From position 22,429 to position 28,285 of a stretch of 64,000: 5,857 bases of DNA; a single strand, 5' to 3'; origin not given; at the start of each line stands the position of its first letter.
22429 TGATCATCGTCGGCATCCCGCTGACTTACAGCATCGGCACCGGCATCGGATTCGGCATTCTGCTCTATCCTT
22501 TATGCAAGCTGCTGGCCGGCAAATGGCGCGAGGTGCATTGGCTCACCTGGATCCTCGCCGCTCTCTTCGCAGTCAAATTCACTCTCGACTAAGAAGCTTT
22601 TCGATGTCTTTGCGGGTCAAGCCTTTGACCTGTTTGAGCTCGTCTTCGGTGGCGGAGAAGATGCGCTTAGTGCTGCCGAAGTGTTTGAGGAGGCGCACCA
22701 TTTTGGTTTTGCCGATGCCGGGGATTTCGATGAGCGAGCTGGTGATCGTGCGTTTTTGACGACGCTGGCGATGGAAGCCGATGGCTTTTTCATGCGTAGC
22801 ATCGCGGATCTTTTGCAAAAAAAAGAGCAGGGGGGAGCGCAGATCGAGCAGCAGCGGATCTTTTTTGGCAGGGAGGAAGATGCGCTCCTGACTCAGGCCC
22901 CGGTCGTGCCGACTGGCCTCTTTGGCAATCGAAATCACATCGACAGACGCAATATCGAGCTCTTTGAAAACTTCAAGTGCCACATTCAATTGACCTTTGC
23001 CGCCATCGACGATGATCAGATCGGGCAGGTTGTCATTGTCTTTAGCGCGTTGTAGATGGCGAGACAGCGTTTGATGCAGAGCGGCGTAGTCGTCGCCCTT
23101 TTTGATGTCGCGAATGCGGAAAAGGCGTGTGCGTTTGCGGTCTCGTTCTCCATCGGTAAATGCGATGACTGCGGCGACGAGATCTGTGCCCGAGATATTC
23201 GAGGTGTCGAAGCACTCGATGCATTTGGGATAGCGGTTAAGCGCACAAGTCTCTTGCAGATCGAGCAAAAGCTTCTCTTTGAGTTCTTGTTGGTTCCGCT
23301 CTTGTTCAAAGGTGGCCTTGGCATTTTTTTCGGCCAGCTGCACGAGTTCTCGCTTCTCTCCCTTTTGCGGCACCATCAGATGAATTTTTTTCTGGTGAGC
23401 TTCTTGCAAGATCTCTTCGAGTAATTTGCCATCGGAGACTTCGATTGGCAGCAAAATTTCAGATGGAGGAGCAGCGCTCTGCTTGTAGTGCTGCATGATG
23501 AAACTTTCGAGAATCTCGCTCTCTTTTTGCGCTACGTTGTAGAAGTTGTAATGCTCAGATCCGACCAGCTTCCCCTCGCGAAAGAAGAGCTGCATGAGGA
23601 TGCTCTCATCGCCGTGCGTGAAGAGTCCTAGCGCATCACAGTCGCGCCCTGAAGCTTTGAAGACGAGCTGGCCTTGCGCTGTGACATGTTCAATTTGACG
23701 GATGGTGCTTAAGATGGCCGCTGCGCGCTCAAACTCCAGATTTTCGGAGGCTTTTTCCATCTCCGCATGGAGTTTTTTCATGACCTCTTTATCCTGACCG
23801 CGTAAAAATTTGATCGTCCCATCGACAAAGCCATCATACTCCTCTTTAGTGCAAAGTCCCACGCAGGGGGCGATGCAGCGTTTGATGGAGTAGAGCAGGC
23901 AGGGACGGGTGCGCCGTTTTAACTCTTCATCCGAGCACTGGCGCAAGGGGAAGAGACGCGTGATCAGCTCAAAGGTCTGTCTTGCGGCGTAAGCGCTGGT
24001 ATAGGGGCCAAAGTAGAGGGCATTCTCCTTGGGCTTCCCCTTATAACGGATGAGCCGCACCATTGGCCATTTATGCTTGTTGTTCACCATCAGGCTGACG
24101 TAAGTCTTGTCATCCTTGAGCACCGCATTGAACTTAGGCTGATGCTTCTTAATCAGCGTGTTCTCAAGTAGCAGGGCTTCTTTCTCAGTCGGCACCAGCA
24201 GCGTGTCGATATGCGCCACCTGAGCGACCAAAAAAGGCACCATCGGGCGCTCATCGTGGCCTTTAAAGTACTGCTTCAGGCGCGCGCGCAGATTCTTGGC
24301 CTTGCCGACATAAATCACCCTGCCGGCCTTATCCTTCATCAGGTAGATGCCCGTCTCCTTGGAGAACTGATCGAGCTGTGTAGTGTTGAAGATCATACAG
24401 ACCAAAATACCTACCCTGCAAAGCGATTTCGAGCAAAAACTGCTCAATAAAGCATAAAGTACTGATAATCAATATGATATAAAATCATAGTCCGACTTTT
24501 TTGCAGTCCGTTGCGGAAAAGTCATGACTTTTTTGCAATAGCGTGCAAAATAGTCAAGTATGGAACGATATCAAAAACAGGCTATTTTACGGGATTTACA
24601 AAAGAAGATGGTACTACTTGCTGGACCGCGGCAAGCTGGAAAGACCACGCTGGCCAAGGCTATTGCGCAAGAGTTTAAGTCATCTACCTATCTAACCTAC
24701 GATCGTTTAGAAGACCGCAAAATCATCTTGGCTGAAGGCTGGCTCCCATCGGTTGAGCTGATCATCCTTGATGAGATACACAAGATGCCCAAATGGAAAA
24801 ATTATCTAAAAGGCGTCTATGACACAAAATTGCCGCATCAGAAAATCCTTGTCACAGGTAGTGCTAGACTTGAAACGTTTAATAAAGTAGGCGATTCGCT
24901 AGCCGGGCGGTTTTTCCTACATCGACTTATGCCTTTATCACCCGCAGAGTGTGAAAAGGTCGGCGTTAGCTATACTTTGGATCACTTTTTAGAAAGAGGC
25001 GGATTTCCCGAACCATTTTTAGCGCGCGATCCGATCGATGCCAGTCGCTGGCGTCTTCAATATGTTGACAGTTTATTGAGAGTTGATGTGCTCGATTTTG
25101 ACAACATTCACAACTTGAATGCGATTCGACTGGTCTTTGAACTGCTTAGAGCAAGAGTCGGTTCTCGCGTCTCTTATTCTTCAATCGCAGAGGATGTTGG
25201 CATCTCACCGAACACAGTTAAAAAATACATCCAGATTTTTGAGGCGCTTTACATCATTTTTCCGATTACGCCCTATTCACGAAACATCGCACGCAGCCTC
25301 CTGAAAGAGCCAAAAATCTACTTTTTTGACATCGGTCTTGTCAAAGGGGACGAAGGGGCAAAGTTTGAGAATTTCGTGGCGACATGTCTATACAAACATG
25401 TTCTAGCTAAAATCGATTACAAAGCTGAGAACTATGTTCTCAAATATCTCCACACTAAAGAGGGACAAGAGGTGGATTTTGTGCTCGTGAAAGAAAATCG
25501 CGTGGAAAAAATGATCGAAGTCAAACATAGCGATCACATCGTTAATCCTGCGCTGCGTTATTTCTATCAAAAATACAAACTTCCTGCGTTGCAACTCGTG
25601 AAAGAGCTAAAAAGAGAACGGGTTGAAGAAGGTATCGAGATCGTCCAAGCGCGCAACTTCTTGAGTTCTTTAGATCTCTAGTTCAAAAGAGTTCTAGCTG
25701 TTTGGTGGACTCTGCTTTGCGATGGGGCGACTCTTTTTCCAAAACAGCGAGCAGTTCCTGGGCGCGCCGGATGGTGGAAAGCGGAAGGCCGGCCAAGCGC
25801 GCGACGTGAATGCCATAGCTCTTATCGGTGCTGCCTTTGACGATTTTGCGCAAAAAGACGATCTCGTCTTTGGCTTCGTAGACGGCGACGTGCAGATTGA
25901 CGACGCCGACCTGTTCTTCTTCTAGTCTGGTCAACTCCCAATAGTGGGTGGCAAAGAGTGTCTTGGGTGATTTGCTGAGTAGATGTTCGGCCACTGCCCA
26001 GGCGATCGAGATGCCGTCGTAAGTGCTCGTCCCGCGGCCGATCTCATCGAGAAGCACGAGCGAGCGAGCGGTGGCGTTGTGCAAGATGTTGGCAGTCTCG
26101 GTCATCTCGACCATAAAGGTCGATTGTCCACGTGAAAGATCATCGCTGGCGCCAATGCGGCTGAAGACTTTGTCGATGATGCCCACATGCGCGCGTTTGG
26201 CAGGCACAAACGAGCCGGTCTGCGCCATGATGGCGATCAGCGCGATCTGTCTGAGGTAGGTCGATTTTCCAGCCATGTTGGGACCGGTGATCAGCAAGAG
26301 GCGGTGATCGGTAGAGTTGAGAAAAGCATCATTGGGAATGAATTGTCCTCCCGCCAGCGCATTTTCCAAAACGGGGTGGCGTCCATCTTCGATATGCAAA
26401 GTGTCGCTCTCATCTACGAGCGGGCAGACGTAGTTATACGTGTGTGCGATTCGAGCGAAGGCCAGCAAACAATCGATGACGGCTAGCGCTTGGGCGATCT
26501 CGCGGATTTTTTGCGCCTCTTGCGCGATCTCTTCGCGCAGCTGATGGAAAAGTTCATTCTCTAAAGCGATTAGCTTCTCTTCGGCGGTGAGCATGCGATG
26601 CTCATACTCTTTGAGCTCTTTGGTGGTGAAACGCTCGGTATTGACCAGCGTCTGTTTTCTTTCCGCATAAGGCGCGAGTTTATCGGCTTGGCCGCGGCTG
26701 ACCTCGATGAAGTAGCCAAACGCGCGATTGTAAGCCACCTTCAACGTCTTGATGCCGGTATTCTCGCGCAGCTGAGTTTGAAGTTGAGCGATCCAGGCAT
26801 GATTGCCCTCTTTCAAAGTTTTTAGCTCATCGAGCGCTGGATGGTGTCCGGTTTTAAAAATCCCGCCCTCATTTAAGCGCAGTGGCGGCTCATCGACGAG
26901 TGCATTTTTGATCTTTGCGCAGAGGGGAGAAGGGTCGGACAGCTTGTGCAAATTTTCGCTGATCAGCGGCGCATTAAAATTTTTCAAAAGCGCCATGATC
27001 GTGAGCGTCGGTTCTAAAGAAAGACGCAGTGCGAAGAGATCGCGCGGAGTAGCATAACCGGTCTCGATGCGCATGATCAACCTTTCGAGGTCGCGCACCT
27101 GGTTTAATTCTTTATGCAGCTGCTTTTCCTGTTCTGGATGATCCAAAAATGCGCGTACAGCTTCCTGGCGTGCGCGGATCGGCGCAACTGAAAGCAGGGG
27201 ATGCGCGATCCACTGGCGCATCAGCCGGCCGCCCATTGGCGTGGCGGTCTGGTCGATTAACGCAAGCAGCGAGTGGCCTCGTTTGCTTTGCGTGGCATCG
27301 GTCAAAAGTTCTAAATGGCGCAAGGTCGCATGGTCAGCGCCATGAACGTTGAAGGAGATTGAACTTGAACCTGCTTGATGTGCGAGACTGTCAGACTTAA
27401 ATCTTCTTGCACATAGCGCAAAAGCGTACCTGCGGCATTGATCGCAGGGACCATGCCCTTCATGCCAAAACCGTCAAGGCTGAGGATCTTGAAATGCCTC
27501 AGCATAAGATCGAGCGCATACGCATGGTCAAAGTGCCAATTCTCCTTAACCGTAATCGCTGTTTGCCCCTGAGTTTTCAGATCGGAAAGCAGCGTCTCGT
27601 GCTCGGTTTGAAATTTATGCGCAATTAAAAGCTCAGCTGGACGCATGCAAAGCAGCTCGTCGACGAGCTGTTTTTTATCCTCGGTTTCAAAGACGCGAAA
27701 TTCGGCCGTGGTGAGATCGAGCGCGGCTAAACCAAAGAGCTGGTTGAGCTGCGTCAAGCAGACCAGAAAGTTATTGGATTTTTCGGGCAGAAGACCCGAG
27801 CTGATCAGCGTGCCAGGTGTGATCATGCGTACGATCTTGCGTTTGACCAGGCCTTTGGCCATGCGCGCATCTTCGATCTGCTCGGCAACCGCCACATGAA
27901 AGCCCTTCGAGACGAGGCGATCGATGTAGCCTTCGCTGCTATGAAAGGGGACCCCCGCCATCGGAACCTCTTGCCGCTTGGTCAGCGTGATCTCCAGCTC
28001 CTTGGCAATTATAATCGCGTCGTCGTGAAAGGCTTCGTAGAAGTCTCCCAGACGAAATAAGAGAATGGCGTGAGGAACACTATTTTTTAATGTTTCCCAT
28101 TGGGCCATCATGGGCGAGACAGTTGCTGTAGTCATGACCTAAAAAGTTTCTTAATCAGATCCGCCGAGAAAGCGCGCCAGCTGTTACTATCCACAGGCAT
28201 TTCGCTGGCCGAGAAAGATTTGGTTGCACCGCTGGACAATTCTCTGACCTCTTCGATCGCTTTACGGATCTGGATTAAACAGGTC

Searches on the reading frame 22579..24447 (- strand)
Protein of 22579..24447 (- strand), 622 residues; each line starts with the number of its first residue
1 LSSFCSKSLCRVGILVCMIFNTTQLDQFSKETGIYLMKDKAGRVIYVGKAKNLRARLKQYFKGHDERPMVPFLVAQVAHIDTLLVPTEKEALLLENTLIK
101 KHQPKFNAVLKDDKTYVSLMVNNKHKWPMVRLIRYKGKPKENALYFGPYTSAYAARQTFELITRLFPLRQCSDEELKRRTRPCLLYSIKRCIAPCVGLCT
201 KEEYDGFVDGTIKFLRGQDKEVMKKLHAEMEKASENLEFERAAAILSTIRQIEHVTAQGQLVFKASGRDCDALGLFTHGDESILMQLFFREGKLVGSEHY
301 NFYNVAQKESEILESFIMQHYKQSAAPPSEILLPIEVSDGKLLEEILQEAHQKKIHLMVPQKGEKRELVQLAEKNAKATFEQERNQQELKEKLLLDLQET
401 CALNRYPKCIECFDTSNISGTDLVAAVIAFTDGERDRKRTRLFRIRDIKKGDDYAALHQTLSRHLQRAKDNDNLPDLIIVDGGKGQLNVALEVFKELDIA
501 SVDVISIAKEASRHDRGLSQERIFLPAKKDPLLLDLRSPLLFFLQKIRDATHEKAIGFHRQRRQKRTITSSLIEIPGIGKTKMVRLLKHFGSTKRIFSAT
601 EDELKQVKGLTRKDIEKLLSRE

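Call 34: search_protein_families(library=ncbifam, proteins=[window:22579-24447:-], max_evalue=1e-20)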
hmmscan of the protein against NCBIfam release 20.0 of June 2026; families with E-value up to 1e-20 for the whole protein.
window:22579-24447:- (622 aa): 12 families
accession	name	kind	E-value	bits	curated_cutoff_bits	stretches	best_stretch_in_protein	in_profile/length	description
TIGR00194.1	uvrC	equivalog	6.5e-168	560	285.45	1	23-603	3-574/574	excinuclease ABC subunit UvrC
NF001824.0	PRK00558.1-5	equivalog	4.3e-131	438.4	451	1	28-618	14-640/652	excinuclease ABC subunit UvrC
NF011260.0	PRK14666.1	equivalog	4.7e-127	425.6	649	2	27-338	8-318/698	excinuclease ABC subunit C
NF011263.0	PRK14669.1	equivalog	1.1e-124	417.3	1108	1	26-609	8-591/624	excinuclease ABC subunit C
NF011261.0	PRK14667.1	equivalog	5.2e-98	329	818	1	24-607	9-551/567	excinuclease ABC subunit C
NF011262.0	PRK14668.1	equivalog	3.3e-94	316.3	544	1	26-618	11-573/577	excinuclease ABC subunit C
NF011266.0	PRK14672.1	equivalog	1.9e-86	290.9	1504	2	31-329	21-311/691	excinuclease ABC subunit C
NF011264.0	PRK14670.1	equivalog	1.7e-84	284.2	1021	1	24-606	11-573/602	excinuclease ABC subunit C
NF005906.0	PRK07883.1-4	equivalog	6.7e-64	216.2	495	1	22-367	206-545/563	DEDD exonuclease domain-containing protein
NF005907.0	PRK07883.1-5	equivalog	7.3e-37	127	454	1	27-245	226-444/584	DEDD exonuclease domain-containing protein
NF005905.0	PRK07883.1-3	equivalog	1.1e-33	116.8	508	1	26-258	221-449/581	DEDD exonuclease domain-containing protein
NF005904.0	PRK07883.1-2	equivalog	2.2e-26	92.3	969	1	26-256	227-456/584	DEDD exonuclease domain-containing protein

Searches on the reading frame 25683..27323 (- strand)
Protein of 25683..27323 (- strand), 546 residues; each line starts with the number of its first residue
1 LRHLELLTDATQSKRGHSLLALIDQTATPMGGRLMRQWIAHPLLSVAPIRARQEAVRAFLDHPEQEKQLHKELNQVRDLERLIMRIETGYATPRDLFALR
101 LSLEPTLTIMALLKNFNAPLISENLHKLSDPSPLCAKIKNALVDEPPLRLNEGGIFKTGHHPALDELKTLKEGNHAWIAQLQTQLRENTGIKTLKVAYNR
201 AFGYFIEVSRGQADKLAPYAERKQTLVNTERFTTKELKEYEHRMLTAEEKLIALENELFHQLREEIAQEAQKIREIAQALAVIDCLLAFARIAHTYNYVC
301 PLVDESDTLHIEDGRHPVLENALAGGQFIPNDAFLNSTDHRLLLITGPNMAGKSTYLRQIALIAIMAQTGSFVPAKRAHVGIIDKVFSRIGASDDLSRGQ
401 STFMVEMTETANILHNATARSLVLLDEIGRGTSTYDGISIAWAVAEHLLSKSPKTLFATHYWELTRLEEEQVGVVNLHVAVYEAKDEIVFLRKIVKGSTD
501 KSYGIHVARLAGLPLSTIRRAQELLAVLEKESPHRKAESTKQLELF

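Call 34: search_protein_families(library=ncbifam, proteins=[window:25683-27323:-], max_evalue=1e-20)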
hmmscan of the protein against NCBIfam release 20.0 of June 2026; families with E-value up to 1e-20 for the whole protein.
window:25683-27323:- (546 aa): 4 families
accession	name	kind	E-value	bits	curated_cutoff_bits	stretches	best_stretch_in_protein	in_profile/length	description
NF003810.1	PRK05399.1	equivalog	9.3e-219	729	480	1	2-529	264-793/793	DNA mismatch repair protein MutS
TIGR01070.1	mutS1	equivalog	4.5e-203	677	641.7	1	2-540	257-793/840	DNA mismatch repair protein MutS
NF052383.1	ATPase_KamC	equivalog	1.2e-57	195.9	300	1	28-468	14-435/508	lysine 5,6-aminomutase reactivase ATPase KamC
TIGR01069.2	mutS2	equivalog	4e-57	194.1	400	1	245-526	236-512/790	endonuclease MutS2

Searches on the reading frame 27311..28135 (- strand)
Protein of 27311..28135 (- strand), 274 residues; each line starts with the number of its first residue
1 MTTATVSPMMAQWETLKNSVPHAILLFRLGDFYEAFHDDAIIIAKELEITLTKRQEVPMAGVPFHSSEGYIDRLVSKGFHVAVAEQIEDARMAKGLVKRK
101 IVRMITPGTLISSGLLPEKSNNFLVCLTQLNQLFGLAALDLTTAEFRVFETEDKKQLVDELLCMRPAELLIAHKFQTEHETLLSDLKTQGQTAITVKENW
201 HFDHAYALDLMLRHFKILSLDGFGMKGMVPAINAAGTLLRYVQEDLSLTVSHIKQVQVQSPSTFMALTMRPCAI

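Call 81: search_protein_families(library=ncbifam, proteins=[window:27311-28135:-], max_evalue=0.00001)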
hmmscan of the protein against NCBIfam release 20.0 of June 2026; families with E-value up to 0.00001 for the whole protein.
window:27311-28135:- (274 aa): 2 families
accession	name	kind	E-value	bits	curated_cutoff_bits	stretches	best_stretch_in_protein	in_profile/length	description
NF003810.1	PRK05399.1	equivalog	3.1e-76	257.7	480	1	7-268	2-259/793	DNA mismatch repair protein MutS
TIGR01070.1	mutS1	equivalog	1.6e-71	241.8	641.7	1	7-268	2-252/840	DNA mismatch repair protein MutS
